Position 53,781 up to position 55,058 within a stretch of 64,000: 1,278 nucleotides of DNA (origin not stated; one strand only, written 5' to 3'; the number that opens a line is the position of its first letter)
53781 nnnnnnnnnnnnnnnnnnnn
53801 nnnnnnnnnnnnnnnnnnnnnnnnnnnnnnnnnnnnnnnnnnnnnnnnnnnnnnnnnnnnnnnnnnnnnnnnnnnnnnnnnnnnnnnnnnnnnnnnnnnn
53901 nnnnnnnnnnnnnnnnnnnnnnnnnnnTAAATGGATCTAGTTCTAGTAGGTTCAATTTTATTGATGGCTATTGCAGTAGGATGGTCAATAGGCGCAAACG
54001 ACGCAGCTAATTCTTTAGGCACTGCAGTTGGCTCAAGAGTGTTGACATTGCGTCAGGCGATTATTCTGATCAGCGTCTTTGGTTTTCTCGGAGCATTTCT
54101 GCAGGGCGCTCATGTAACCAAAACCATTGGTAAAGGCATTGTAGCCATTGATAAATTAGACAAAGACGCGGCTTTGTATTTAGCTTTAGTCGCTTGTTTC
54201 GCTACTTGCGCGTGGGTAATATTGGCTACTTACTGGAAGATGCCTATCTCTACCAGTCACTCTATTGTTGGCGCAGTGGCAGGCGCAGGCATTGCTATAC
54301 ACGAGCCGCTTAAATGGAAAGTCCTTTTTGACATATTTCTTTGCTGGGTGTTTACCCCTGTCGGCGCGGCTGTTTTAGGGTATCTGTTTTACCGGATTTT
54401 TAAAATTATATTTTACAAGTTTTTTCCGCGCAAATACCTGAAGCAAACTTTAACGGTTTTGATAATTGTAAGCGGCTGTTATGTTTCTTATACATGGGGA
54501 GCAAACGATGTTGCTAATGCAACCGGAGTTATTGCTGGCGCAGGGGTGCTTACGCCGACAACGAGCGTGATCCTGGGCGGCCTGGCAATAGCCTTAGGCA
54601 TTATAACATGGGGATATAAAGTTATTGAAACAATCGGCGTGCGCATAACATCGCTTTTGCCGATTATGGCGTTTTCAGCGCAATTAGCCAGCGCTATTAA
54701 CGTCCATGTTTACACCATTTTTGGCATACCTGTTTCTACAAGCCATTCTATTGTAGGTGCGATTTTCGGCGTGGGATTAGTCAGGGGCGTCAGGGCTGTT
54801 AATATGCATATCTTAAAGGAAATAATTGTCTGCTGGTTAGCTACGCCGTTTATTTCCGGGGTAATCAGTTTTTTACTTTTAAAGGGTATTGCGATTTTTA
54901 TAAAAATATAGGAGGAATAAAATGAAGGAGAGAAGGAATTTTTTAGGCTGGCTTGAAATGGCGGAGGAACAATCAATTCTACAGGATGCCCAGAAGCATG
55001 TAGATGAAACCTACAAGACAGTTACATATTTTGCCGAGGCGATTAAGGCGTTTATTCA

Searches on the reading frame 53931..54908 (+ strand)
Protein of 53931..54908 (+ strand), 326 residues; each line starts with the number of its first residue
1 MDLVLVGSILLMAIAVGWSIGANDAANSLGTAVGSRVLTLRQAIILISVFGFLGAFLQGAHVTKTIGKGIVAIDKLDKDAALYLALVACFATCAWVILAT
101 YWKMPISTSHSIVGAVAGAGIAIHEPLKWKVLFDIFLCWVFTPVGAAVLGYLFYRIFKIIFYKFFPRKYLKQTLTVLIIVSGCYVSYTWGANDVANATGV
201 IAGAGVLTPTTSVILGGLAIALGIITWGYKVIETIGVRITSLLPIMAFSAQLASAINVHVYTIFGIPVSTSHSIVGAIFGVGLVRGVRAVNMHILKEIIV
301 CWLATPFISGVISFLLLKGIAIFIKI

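Call 55: search_protein_families(library=pfam, proteins=[window:53931-54908:+], max_evalue=0.00001)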
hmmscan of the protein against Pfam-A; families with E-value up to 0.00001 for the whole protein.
window:53931-54908:+ (326 aa): 1 family
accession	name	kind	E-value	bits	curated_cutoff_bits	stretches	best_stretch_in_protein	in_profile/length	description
PF01384.25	PHO4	-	2.4e-83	280.4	33.7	1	20-313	1-350/350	Phosphate transporter family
